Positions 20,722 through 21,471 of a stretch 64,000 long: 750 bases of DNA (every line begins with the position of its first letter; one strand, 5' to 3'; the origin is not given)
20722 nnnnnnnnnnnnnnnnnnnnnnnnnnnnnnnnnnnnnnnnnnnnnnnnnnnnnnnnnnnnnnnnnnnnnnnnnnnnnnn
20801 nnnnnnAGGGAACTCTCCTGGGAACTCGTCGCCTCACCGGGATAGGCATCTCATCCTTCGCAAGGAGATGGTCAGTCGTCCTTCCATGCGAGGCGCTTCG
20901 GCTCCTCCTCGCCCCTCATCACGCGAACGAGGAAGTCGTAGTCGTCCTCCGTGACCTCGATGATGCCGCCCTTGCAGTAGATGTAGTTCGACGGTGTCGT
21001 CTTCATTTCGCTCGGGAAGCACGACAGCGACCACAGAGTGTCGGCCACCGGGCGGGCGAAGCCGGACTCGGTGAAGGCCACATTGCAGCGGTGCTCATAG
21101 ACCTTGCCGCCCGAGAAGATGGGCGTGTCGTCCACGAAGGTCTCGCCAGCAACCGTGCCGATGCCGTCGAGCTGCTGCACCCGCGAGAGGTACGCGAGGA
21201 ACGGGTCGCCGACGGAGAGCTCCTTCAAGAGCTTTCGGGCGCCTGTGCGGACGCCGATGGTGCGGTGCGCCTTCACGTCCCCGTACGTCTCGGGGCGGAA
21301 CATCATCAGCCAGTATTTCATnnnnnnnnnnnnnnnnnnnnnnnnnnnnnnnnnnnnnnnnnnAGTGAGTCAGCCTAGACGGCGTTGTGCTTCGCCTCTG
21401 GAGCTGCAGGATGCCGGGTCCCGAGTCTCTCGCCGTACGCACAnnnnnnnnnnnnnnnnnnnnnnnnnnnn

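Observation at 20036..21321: Split modified-base reader + nuclease pair (EVE domain gene followed by PD-(D/E)xK NucS/DUF91-like nuclease) appended to the BREX operon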

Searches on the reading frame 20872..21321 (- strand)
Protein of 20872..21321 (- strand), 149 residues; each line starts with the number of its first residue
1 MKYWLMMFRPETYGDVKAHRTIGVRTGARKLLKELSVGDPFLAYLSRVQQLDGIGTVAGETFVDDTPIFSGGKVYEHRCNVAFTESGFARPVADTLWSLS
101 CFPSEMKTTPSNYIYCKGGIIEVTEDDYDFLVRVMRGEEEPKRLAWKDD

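Call 4: search_protein_families(library=pfam, proteins=[window:20872-21321:-], max_evalue=0.01)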
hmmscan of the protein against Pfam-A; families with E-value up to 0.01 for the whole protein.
window:20872-21321:- (149 aa): 1 family
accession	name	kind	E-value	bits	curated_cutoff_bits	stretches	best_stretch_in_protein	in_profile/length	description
PF01878.24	EVE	-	1.3e-06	28.9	23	1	2-80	1-87/145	EVE domain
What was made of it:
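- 20872..21321 (-): Standalone EVE-domain gene, 149 aa (predicted modified-base reader). Pfam EVE at 28.9 bits (call 4).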

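Call 6: search_protein_families(library=padloc, proteins=[window:20872-21321:-], max_evalue=0.01)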
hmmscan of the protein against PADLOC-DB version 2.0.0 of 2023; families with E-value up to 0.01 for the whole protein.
window:20872-21321:- (149 aa): 0 families

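Call 7: search_protein_families(library=ncbifam, proteins=[window:20872-21321:-], max_evalue=0.01)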
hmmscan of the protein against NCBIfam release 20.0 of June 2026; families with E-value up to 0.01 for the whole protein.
window:20872-21321:- (149 aa): 1 family
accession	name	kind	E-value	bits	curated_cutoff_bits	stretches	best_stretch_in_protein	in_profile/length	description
NF002008.0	PRK00809.1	subfamily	3.6e-05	23.4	139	1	1-79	1-91/146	hypothetical protein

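Call 8: find_homologous_proteins(query=window:20872-21321:-)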
Query window:20872-21321:- (149 aa): 15 proteins with E <= 0.001 among 25 candidates.
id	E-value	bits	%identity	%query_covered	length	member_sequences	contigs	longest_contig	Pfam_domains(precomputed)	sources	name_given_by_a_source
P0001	9.2e-98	342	100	100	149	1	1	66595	PF01878.25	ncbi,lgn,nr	ncbi:MAG: EVE domain-containing protein [Deltaproteobacteria bacterium]|nr:MAG: EVE domain-containin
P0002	2.7e-82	292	86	99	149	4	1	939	PF01878.25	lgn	-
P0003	7.3e-81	287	84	99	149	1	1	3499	PF01878.25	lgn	-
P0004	2.7e-80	285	84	99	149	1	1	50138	PF01878.25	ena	-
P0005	1.3e-79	283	83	99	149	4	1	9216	-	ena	-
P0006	1.3e-78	280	80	99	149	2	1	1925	-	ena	-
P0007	3.0e-76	272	80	99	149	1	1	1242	PF01878.25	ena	-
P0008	3.4e-76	272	78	99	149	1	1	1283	PF01878.25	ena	-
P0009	2.3e-74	266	77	99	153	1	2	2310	PF01878.25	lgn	-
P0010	8.6e-69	248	79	95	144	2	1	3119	-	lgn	-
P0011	1.5e-68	247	74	97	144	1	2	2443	-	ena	-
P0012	4.4e-66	239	71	99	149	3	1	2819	-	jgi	-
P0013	1.4e-63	231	67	99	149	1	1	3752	PF01878.25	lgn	-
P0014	2.0e-61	224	67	99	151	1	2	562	-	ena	-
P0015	1.1e-53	199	60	97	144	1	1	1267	-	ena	-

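Call 10: find_encoding_contigs(protein=P0004, flank=10000, max_places=3)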
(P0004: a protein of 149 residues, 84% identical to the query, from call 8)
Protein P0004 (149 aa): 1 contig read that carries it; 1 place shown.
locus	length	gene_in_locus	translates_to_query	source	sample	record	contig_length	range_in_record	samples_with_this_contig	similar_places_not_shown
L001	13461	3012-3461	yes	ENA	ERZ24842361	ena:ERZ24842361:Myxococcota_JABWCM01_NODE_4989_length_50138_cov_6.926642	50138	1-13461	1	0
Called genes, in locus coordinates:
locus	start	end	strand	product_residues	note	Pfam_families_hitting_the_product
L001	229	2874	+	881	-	-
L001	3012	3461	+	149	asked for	PF01878:EVE (weak)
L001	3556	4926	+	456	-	-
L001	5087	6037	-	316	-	PF04250:DUF429 (weak)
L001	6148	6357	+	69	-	-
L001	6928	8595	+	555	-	PF00753:Lactamase_B, PF12706:Lactamase_B_2, PF22505:RNase_J_b_CASP, PF07521:RMMBL, PF17770:RNase_J_C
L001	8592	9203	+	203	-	PF00009:GTP_EFTU (faint), PF01926:MMR_HSR1, PF02421:FeoB_N, PF03193:RsgA_GTPase (faint)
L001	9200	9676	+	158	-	PF13527:Acetyltransf_9 (weak), PF00583:Acetyltransf_1, PF13673:Acetyltransf_10, PF13508:Acetyltransf_7, PF08445:FR47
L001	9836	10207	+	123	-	PF02954:HTH_8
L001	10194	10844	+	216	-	PF02581:TMP-TENI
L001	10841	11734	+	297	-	PF17827:PrmC_N, PF05175:MTS, PF06325:PrmA, PF08242:Methyltransf_12 (weak), PF13649:Methyltransf_25, PF13847:Methyltransf_31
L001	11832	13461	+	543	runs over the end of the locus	PF16697:Yop-YscD_cpl, PF00498:FHA, PF01590:GAF, PF13185:GAF_2, PF13492:GAF_3, PF00211:Guanylate_cyc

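Call 11: find_encoding_contigs(protein=P0005, flank=10000, max_places=3)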
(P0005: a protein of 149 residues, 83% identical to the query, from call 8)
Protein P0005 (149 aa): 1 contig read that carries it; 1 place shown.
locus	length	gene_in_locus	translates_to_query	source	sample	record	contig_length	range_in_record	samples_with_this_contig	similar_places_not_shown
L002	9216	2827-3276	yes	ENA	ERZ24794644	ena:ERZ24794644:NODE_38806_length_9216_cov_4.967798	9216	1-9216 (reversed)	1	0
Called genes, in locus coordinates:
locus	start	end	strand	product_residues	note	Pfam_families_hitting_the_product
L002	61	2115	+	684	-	PF20442:BrxL_N, PF13337:BrxL_ATPase, PF05362:Lon_C, PF13541:ChlI (weak)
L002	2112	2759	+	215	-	PF12102:MrcB_N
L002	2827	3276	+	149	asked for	-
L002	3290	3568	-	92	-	-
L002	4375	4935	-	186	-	-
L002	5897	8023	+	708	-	PF13020:NOV_C (faint)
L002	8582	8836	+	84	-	PF17762:HTH_ParB (faint)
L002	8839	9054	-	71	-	-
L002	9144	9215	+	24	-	?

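Call 12: find_encoding_contigs(protein=P0013, flank=10000, max_places=3)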
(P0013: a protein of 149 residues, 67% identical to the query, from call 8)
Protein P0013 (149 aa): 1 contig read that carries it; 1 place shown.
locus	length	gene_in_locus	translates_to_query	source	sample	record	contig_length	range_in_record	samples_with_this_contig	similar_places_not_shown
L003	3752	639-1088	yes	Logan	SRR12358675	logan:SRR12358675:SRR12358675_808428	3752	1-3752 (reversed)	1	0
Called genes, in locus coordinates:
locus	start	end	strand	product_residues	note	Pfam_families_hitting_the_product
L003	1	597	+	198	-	?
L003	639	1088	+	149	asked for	PF01878:EVE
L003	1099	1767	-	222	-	-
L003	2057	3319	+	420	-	-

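Call 13: find_encoding_contigs(protein=P0003, flank=10000, max_places=3)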
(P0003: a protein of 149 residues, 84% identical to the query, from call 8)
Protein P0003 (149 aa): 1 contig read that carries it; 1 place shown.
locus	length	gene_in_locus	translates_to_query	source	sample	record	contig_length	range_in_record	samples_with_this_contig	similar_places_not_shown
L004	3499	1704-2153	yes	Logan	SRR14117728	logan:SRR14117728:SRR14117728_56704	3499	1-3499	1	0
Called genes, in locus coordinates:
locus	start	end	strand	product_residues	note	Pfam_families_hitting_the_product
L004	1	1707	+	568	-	?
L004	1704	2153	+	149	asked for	PF01878:EVE (faint)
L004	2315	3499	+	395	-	?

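Call 14: find_encoding_contigs(protein=P0010, flank=10000, max_places=3)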
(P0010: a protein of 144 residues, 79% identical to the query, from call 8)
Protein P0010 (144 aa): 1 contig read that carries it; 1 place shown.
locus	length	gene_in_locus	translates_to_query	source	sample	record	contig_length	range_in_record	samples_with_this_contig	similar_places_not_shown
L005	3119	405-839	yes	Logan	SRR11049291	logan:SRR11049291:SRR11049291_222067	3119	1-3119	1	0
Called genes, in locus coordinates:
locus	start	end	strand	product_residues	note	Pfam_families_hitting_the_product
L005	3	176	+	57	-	?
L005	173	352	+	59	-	-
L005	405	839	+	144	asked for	-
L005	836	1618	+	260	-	-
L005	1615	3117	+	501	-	?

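Call 15: find_encoding_contigs(protein=P0012, flank=10000, max_places=3)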
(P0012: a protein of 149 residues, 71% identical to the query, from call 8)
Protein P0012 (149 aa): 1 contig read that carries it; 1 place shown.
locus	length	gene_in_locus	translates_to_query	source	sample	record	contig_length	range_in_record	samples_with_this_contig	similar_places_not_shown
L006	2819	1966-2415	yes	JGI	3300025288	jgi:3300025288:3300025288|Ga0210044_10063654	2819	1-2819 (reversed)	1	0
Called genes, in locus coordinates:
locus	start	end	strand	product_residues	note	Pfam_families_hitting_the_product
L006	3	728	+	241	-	?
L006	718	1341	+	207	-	-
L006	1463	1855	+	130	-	-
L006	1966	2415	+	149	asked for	-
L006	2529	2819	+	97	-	?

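Call 16: search_protein_families(library=pfam, proteins=[L001:229-2874:+, L001:3556-4926:+, L003:1-597:+, L003:1099-1767:-, L003:2057-3319:+, L004:1-1707:+, L004:2315-3499:+, L005:836-1618:+, L005:1615-3117:+, L006:3-728:+], max_evalue=0.01)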
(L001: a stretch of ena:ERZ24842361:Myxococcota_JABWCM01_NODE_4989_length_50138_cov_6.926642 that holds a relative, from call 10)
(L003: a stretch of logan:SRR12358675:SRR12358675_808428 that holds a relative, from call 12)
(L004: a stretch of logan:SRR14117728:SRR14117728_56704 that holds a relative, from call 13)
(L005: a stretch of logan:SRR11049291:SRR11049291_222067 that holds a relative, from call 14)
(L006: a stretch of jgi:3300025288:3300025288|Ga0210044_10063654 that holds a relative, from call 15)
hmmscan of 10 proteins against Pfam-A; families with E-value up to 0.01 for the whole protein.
L001:229-2874:+ (881 aa): 5 families
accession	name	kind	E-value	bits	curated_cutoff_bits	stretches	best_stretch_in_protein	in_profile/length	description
PF08241.18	Methyltransf_11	-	5.2e-05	24.3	21.2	0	367-387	46-66/95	Methyltransferase domain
PF13649.12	Methyltransf_25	-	0.00051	21.1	27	0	437-457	75-96/97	Methyltransferase domain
PF01170.24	UPF0020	-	0.0057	16.8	22.3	0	7-62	30-81/197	RMKL-like, methyltransferase domain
PF01555.25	N6_N4_Mtase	-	0.0063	16.9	26.7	0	9-29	185-205/221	DNA methylase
PF03602.21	Cons_hypoth95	-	0.0063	16.6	24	0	7-46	43-83/182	Conserved hypothetical protein 95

L001:3556-4926:+ (456 aa): 1 family
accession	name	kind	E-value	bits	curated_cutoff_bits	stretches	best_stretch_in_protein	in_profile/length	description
PF13091.12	PLDc_2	-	0.0023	18.2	27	1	48-139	32-115/132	PLD-like domain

L003:1-597:+ (198 aa): 0 families

L003:1099-1767:- (222 aa): 1 family
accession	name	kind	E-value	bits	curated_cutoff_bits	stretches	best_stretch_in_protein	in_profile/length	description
PF25221.1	5TMH_Lnb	-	0.0019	18.7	25.2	1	91-184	14-106/144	Lnb transmembrane domain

L003:2057-3319:+ (420 aa): 0 families

L004:1-1707:+ (568 aa): 6 families
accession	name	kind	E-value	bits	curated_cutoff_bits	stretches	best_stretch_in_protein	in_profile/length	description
PF00271.37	Helicase_C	-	2.1e-20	73.5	23.5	1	93-189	13-109/110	Helicase conserved C-terminal domain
PF22590.2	Cas3-like_C_2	-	7.1e-08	33.1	27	1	113-189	20-104/106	CRISPR-associated nuclease/helicase Cas3, C-terminal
PF05719.16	GPP34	-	2.8e-06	28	29.1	1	206-302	27-122/201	Golgi phosphoprotein 3 (GPP34)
PF19306.5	WH_Lhr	-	2.9e-06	27.2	27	1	218-371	5-162/168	Large helicase-related protein, winged helix domain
PF00270.35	DEAD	-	0.00074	19.7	26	1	1-44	121-163/167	DEAD/DEAH box helicase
PF12202.14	OSR1_C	-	0.0037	17.8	22.4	0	269-292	31-54/63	Oxidative-stress-responsive kinase 1 C-terminal domain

L004:2315-3499:+ (395 aa): 4 families
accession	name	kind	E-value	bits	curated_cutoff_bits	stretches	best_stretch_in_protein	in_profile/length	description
PF00004.35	AAA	-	4.7e-32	111.6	21.2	1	264-394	1-130/131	ATPase family associated with various cellular activities (AAA)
PF05673.19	DUF815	-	0.0019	17.8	23.8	0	226-290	24-82/249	Protein of unknown function (DUF815)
PF14532.12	Sigma54_activ_2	-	0.003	18.3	25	0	56-111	44-97/138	Sigma-54 interaction domain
PF13401.12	AAA_22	-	0.007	17.1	27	0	264-284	8-28/130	AAA domain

L005:836-1618:+ (260 aa): 1 family
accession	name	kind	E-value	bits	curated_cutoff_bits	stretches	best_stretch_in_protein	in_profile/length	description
PF03167.25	UDG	-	0.0036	17.8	24.3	0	42-231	4-120/141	Uracil DNA glycosylase superfamily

L005:1615-3117:+ (501 aa): 8 families
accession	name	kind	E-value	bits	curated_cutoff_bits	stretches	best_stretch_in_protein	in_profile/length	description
PF13175.12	AAA_15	-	8.8e-18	65.5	32.1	2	1-50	1-51/374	AAA ATPase domain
PF13304.12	AAA_21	-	4.5e-14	53.7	27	2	25-52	2-29/304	AAA domain, putative AbiEii toxin, Type IV TA system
PF11398.14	DUF2813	-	3.3e-10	40.3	21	1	6-70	6-70/372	Protein of unknown function (DUF2813)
PF13476.12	AAA_23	-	2.4e-09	38.6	27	1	6-46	2-43/201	AAA domain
PF13555.12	AAA_29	-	2.7e-08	33.9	27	1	11-49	12-49/61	P-loop containing region of AAA domain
PF02463.25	SMC_N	-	1.9e-07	31.2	40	1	5-49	4-51/220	RecF/RecN/SMC N terminal domain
PF00005.33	ABC_tran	-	0.00077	20.5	25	1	24-43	13-32/137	ABC transporter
PF13514.12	AAA_27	-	0.0028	17.7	22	1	1-43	1-47/206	AAA domain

L006:3-728:+ (241 aa): 0 families
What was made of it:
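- In L001 the EVE gene is followed by a weak PLD-like gene, and in L005/L008 by a weak UDG-like gene (call 16).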

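Call 17: search_protein_families(library=padloc, proteins=[L001:229-2874:+, L001:3556-4926:+, L003:1-597:+, L003:1099-1767:-, L003:2057-3319:+, L004:1-1707:+, L004:2315-3499:+, L005:836-1618:+, L005:1615-3117:+, L006:3-728:+], max_evalue=0.01)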
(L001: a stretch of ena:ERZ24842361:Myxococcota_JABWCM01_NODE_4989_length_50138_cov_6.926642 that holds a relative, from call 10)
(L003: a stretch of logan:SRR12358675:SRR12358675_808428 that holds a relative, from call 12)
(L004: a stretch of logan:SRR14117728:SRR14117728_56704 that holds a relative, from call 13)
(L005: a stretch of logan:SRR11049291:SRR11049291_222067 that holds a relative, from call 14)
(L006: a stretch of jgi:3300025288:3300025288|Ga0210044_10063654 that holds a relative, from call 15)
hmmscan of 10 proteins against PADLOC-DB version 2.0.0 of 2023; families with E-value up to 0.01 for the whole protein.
L001:229-2874:+ (881 aa): 17 families
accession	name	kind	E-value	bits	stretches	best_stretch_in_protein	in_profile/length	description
PDLC00661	HmaB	-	1.2e-23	80.9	2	244-408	412-595/973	DNA-adenine methylase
PDLC03233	MTase_II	-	2.3e-21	74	1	7-474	123-598/731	Type II methyltransferase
PDLC00660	HmaB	-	4.3e-21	72.5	2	10-55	143-188/967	DNA-adenine methylase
PDLC03352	MTase_II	-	1.6e-12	44.1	2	8-56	94-142/1023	Type II methyltransferase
PDLC02189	DUF1156_MTase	-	1.3e-11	41.4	2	8-40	166-198/944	-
PDLC04134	mad2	-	4.3e-11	40.3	2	7-48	293-334/492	mads_2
PDLC03380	MTase_II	-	2.4e-10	38.2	1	366-470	247-345/393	Type II methyltransferase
PDLC03314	MTase_II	-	1e-08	31.8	1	8-41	166-199/944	Type II methyltransferase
PDLC03319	MTase_II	-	6.5e-08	29.8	1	9-46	27-64/503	Type II methyltransferase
PDLC03322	MTase_II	-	4.8e-05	20.4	1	4-40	63-99/446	Type II methyltransferase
PDLC02541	PglX|PglXI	-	0.00014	18.1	1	333-494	445-597/919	PglXI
PDLC03224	MTase_II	-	0.00046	17.2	1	7-45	95-133/481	Type II methyltransferase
PDLC03325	MTase_II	-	0.00089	16.1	0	9-48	95-134/426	Type II methyltransferase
PDLC03312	MTase_II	-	0.0015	14.3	0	370-464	1116-1208/1344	Type II methyltransferase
PDLC03353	MTase_II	-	0.0023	15.5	0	377-465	23-81/260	Type II methyltransferase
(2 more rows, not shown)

L001:3556-4926:+ (456 aa): 1 family
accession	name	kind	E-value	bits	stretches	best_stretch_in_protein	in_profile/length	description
PDLC03829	ZacB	-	0.00076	16.4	1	99-153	296-348/586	-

L003:1-597:+ (198 aa): 1 family
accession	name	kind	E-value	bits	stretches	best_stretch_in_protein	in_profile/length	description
PDLC00662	HmaC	-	2.5e-45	153.1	1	1-198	742-940/941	AAA+ ATPase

L003:1099-1767:- (222 aa): 0 families

L003:2057-3319:+ (420 aa): 0 families

L004:1-1707:+ (568 aa): 60 families (the best 25 are shown)
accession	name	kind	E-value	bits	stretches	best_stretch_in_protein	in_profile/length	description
PDLC02503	BrxHI|BrxHII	-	1.2e-190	633.3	1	1-546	153-689/698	BrxHI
PDLC02501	BrxHI|BrxHII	-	3.2e-117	390.8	1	1-545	154-703/925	BrxHI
PDLC03960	SngC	-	5.3e-84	281.3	1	1-544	154-716/720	-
PDLC02897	DpdJ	-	2.7e-30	103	1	1-282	245-542/1570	DpdJ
PDLC02864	DpdF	-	1.3e-20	71.7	1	32-217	171-354/610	DpdF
PDLC02861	DpdF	-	9.6e-16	55.2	1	98-219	242-361/611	DpdF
PDLC02896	DpdJ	-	8.2e-15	51.6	2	110-191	554-626/1487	DpdJ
PDLC03928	PsyrT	-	1.6e-14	51.1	1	99-208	245-353/689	-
PDLC02870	DpdF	-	6.3e-14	49.4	1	82-196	212-326/534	DpdF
PDLC02863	DpdF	-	6e-12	43.2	1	95-213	50-166/488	DpdF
PDLC01770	Cas3g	-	2e-10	37.8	1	85-202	241-354/733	-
PDLC02857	DpdF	-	1.7e-09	34.4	1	148-212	487-549/911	DpdF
PDLC02859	DpdF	-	2.6e-09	34.1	1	82-201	304-427/545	DpdF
PDLC00036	DruE3|DruE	-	5.7e-09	31.6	1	135-202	1039-1106/2023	SNF2 family N-terminal domain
PDLC00037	DruE3|DruE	-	7.4e-09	31.8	1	135-201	1046-1112/2055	SNF2 family N-terminal domain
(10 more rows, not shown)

L004:2315-3499:+ (395 aa): 4 families
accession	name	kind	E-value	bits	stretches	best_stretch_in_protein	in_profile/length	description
PDLC02196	IetA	-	3.8e-15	54.2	1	256-383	117-241/374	-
PDLC04232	IetA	-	1.8e-13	48.7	1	254-377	109-229/330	-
PDLC02195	IetA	-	1.6e-11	42.2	1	255-388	131-259/395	-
PDLC04231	IetA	-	2.3e-09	35.4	1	255-381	111-234/262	-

L005:836-1618:+ (260 aa): 0 families

L005:1615-3117:+ (501 aa): 108 families (the best 25 are shown)
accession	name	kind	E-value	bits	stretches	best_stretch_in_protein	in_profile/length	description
PDLC00086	GajA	-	5.1e-42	142.4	1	1-418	1-413/600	AAA ATPase domain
PDLC00062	GajA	-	4.3e-24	82.9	2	272-372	265-369/639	AAA ATPase domain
PDLC00067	GajA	-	1.4e-22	77.9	2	271-375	264-374/604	AAA ATPase domain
PDLC00070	GajA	-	3.6e-22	76.7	2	207-387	191-377/596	AAA ATPase domain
PDLC02979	AriA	-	2.3e-17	61.8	2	1-49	1-50/373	-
PDLC00096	GajA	-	4e-17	60.2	2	3-96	3-101/630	AAA ATPase domain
PDLC00090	GajA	-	4.7e-17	59.9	1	1-346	1-363/659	AAA ATPase domain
PDLC02358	Old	-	8.5e-17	59.1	2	1-84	2-77/578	Old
PDLC00091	GajA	-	1e-16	58.9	2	2-92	2-98/627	AAA ATPase domain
PDLC00094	GajA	-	3.6e-16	56.8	2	1-66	1-68/569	AAA ATPase domain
PDLC00066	GajA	-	5.1e-16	56.3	2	1-76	1-78/567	AAA ATPase domain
PDLC04168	GajA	-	5.2e-16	56.4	2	1-80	1-79/570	-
PDLC02980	AriA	-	1.5e-15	56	2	25-62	2-31/304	-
PDLC00069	GajA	-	4.6e-15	53.1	2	1-66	1-66/687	AAA ATPase domain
PDLC00075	GajA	-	2.6e-14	50.6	2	305-410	268-367/536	AAA ATPase domain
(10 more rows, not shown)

L006:3-728:+ (241 aa): 0 families
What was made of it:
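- L001: HmaB/PglXI-family MTase then EVE (calls 10, 17). L003: HmaC then EVE (calls 12, 17). L004: BrxHI (E 1e-190) then EVE, with a 4-nt overlap (calls 13, 17).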

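Call 22: find_related_loci(query=A1, collection=metagenome_contigs, flank=8000)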
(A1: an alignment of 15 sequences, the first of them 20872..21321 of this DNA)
Query A1 (149 aa) in metagenome_contigs; peptide patterns used: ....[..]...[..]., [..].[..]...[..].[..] (x = any residue, [..] = any of these).
170 stretches matched a pattern; 3 encode a relative of the query (tblastn E <= 1e-3); 3 distinct loci.
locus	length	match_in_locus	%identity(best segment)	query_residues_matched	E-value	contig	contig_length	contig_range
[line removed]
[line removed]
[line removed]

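Call 30: predict_structure(alignment_id=A1)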
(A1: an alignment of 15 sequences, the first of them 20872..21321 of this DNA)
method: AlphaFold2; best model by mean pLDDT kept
length: 149 residues; sequences in the alignment: 15
mean_pLDDT: 66.3   pTM: 0.68
mean pLDDT of the five models: 66.3, 41.3, 40.5, 37.4, 34.4
residues with pLDDT >= 90: 12; 70-90: 62; 50-70: 42; < 50: 33
segments of 3 or more residues with pLDDT < 50: 67-72, 93-116, 147-149
pLDDT, mean of each block of 10 residues (from residue 1): 83 73 65 84 72 85 52 59 79 44 32 48 85 81 52
secondary structure, 60 per line:
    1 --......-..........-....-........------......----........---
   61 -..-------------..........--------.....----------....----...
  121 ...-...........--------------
elements in order: E3-8 H10-19 E21-24 H26-33 E40-45 E50-57 E77-86 H95-99 H110-113 E118-123 H125-135
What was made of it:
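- On EVE domain (PF01878, PUA-like superfamily): The AF2 model (pLDDT 66, pTM 0.68; call 30) hits PH1033, MJECL36, 2EVE, THYN1, YTH and VcaM4I.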

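Call 33: search_protein_representatives(alignment_id=A1)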
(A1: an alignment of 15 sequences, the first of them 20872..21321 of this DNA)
Query: 15 sequences, 149 profile positions. Proteins with E-value up to 0.001 (for the whole library): 82; up to 1e-10: 25; up to 1e-30: 5. The best 82 are listed.
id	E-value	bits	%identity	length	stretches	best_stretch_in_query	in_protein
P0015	3.4e-70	251.0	-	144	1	6-148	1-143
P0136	1.2e-36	142.1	-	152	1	2-138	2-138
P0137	3.0e-36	140.8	-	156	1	2-142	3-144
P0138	5.4e-36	139.9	-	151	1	1-133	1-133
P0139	3.6e-33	130.8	-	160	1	1-139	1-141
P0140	1.7e-27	112.4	-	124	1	16-130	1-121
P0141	3.3e-27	111.4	-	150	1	1-140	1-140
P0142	1.8e-25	105.8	-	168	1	45-143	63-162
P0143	3.2e-25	105.0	-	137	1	1-134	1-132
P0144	6.1e-22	94.3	-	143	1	1-132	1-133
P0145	1.2e-21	93.4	-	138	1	1-136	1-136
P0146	1.2e-21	93.4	-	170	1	1-97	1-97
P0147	8.7e-21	90.6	-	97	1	1-90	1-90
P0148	3.8e-18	82.0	-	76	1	1-73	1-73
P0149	4.3e-18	81.8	-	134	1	1-134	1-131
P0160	1.3e-10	57.6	-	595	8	3-62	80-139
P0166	7.0e-09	52.0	-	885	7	36-104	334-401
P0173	4.9e-06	42.7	-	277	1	1-140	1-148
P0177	6.2e-06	42.4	-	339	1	1-140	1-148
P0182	1.3e-05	41.3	-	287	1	1-143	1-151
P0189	3.7e-05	39.9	-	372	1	2-138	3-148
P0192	6.2e-05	39.1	-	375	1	2-137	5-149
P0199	1.6e-04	37.8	-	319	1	1-81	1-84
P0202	2.7e-04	37.1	-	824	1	1-142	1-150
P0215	8.8e-04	35.4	-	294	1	1-136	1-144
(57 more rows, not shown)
